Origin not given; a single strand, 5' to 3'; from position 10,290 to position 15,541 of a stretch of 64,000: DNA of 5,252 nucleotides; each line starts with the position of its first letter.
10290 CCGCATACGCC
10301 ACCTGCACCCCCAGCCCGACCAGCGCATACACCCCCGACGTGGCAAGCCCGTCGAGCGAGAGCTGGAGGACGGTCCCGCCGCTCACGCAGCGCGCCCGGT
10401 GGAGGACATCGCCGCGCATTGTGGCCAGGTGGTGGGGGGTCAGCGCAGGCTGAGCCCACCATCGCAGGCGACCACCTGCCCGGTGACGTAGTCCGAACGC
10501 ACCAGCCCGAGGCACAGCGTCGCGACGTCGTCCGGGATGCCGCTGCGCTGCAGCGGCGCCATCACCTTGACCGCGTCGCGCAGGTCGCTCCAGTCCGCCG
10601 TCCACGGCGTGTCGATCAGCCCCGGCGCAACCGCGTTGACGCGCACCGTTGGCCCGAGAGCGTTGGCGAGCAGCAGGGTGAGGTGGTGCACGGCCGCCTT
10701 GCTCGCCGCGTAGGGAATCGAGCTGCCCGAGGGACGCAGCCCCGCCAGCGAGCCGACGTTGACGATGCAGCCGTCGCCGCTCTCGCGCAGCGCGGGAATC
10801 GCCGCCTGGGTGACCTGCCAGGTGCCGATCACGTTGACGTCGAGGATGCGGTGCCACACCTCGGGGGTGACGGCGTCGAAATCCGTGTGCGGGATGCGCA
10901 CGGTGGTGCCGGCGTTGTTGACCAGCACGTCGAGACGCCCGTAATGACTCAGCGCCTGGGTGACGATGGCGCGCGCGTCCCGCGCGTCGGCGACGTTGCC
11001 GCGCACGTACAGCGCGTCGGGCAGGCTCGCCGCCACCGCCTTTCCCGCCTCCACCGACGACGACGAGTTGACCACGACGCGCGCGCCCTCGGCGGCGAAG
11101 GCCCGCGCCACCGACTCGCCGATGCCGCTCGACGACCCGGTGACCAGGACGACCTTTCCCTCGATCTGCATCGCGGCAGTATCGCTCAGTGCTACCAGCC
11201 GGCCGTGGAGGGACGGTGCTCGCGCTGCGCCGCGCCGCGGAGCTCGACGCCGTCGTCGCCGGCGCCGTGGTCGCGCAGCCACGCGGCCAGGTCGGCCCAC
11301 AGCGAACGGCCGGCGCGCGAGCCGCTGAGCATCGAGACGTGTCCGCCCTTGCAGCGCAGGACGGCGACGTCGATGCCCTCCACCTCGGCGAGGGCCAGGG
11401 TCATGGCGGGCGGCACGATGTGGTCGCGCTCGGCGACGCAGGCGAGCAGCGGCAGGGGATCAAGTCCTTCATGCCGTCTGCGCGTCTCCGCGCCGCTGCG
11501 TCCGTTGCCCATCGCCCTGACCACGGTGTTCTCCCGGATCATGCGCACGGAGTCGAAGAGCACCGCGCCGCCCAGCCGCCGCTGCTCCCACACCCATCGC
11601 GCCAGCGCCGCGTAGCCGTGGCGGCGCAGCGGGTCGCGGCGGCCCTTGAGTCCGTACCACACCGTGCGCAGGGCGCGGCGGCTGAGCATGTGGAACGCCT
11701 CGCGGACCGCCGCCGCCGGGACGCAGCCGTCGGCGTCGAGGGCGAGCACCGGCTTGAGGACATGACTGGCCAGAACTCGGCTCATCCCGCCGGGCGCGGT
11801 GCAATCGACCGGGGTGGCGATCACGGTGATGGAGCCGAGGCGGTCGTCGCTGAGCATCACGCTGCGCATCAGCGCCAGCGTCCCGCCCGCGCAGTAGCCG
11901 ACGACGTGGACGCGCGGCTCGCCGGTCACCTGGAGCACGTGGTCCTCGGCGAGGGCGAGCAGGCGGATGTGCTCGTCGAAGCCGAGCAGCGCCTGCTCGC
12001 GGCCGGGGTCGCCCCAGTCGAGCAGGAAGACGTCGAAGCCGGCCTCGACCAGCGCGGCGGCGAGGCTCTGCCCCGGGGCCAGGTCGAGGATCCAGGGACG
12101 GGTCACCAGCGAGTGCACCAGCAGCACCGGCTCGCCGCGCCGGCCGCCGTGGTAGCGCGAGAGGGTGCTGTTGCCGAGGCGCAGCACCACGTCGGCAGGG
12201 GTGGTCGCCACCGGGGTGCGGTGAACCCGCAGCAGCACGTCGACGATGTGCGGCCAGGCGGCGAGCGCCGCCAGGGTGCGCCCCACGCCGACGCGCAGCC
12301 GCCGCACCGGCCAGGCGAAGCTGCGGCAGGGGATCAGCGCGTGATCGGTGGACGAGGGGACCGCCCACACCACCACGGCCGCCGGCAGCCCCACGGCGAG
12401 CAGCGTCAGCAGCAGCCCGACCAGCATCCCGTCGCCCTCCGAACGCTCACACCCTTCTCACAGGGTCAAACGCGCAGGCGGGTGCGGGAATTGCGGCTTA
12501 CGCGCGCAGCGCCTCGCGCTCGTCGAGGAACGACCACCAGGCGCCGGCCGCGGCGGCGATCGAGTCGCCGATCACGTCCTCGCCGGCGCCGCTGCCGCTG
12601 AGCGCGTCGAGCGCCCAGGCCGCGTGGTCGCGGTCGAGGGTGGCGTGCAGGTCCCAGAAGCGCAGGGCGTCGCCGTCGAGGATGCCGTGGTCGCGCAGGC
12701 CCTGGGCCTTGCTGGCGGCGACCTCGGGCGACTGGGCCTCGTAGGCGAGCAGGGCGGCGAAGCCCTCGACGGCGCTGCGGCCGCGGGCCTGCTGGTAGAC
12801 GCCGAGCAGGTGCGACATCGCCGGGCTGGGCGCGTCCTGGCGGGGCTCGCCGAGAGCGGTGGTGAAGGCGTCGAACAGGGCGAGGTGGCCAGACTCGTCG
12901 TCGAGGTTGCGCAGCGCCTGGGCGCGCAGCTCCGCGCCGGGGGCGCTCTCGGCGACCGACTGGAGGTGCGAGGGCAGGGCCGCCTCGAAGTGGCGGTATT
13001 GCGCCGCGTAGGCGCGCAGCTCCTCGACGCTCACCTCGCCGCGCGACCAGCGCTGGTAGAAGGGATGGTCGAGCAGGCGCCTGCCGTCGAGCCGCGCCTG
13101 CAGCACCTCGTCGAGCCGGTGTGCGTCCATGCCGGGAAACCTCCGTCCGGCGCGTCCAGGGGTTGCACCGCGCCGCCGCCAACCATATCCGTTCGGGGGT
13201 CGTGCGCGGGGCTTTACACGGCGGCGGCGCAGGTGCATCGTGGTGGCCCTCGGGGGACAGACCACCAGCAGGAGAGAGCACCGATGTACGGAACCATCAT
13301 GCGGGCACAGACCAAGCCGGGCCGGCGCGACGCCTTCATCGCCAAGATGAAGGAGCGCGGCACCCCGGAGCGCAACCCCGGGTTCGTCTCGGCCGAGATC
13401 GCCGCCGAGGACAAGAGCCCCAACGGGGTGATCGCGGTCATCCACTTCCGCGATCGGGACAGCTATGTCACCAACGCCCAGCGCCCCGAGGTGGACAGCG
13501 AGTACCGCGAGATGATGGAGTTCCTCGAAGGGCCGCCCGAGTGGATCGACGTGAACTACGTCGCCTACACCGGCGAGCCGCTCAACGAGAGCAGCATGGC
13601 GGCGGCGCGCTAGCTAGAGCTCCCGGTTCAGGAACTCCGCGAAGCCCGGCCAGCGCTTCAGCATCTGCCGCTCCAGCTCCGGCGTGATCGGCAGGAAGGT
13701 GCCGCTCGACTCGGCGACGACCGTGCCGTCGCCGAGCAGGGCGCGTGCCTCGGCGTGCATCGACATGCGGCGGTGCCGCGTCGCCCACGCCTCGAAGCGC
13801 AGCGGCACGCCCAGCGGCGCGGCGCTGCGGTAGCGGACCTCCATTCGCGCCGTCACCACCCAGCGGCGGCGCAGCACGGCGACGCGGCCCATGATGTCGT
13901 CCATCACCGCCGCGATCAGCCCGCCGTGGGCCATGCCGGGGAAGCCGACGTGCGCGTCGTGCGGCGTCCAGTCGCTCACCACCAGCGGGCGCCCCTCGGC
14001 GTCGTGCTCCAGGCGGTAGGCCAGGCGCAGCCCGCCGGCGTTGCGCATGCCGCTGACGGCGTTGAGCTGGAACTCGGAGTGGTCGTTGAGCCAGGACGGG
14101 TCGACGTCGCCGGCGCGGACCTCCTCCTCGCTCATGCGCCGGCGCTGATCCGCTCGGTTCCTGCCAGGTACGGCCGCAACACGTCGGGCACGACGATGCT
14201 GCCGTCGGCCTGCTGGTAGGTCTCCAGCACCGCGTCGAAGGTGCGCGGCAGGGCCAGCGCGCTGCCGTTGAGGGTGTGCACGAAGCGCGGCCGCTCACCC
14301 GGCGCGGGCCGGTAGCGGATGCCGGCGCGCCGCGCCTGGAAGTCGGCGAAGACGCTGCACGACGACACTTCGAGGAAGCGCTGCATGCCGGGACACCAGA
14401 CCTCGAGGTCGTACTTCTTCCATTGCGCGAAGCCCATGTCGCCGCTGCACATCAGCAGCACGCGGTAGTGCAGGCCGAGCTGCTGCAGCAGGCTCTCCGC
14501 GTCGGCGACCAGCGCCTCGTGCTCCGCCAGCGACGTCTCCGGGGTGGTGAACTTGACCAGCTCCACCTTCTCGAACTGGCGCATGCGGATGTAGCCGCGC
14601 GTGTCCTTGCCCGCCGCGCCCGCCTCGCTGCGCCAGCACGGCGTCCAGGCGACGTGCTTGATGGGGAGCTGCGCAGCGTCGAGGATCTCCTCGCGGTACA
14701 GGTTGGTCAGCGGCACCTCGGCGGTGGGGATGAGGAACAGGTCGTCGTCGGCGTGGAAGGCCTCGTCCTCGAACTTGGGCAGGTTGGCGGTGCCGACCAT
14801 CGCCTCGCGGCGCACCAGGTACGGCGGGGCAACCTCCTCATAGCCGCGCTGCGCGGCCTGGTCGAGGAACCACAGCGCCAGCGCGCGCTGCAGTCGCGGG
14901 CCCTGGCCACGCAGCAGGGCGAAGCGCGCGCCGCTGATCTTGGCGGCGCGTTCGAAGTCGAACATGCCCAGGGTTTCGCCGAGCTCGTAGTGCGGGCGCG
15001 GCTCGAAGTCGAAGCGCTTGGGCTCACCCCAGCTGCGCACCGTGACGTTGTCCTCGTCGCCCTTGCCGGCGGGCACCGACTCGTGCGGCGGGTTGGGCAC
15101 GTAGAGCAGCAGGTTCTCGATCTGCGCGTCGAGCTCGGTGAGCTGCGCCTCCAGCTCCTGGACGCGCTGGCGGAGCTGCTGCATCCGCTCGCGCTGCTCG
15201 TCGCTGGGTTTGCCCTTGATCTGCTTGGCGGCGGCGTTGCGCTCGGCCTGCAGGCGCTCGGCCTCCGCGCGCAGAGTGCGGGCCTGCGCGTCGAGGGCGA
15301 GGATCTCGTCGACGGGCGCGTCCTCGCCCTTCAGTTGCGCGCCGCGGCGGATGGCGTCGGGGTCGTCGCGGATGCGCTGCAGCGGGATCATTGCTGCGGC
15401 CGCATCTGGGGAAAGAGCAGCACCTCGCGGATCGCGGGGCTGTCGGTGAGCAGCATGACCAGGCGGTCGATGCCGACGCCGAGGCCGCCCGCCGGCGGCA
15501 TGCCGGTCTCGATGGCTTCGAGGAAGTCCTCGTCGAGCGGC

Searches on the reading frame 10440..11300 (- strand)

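Call 71: search_protein_families(library=pfam, proteins=[window:10440-11300:-], max_evalue=0.00001)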
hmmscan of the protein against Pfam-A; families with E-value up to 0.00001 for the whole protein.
window:10440-11300:- (286 aa): 4 families
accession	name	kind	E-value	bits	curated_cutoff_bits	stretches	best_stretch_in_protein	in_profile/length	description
PF13561.12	adh_short_C2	-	8e-54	183.1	27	1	57-284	5-236/236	Enoyl-(Acyl carrier protein) reductase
PF00106.31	adh_short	-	6e-52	176.4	26.6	1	49-238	1-191/195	short chain dehydrogenase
PF08659.16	KR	-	8.1e-10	39.3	22.6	1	51-208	3-160/180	KR domain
PF23441.1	SDR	-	8e-06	25.9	27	0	48-281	7-253/258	SDR-like rossmann domain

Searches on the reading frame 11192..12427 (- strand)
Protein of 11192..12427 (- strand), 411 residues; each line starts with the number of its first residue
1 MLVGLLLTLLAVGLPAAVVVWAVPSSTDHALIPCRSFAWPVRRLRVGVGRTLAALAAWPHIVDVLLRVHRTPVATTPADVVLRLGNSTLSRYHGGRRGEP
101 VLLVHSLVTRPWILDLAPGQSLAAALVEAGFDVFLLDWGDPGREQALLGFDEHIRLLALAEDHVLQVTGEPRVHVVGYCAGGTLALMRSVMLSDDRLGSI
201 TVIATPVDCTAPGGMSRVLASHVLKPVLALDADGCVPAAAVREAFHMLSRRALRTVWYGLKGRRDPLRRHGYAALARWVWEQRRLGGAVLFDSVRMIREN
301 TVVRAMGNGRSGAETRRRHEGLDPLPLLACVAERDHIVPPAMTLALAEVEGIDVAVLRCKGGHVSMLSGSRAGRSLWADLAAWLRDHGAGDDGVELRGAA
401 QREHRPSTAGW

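Call 71: search_protein_families(library=pfam, proteins=[window:11192-12427:-], max_evalue=0.00001)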
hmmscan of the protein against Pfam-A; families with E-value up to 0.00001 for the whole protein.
window:11192-12427:- (411 aa): 2 families
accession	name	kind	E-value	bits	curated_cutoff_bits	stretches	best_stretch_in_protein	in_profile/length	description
PF12697.13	Abhydrolase_6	-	1.9e-08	35.7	26.3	1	101-367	1-208/217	Alpha/beta hydrolase family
PF00561.26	Abhydrolase_1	-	6.3e-08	33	25.8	1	100-205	2-102/245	alpha/beta hydrolase fold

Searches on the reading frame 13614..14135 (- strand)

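Call 71: search_protein_families(library=pfam, proteins=[window:13614-14135:-], max_evalue=0.00001)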
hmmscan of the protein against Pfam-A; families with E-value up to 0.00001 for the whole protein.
window:13614-14135:- (173 aa): 1 family
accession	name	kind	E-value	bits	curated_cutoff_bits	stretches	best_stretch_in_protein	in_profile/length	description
PF03061.28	4HBT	-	4e-09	37.1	20.6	1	67-140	2-78/79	Thioesterase superfamily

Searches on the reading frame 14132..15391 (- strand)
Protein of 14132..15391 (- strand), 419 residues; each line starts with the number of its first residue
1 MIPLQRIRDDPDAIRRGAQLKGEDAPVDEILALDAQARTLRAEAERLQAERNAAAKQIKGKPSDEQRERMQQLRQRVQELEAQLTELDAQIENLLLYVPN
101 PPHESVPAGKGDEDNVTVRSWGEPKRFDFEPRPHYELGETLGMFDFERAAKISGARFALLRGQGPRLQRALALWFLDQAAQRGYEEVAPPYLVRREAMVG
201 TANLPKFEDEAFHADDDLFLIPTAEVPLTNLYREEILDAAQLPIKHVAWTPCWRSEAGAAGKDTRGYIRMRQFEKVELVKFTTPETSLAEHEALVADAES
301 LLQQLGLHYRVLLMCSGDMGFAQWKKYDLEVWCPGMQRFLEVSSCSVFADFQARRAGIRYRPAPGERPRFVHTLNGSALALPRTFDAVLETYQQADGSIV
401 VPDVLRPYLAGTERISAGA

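Call 71: search_protein_families(library=pfam, proteins=[window:14132-15391:-], max_evalue=0.00001)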
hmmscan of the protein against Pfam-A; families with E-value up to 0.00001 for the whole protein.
window:14132-15391:- (419 aa): 2 families
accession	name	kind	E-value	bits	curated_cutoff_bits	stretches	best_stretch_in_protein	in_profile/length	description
PF00587.30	tRNA-synt_2b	-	7e-34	117.9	29.3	1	215-392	8-179/179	tRNA synthetase class II core domain (G, H, P, S and T)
PF02403.27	Seryl_tRNA_N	-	1.8e-21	76.8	28.2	1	1-102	1-108/108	Seryl-tRNA synthetase N-terminal domain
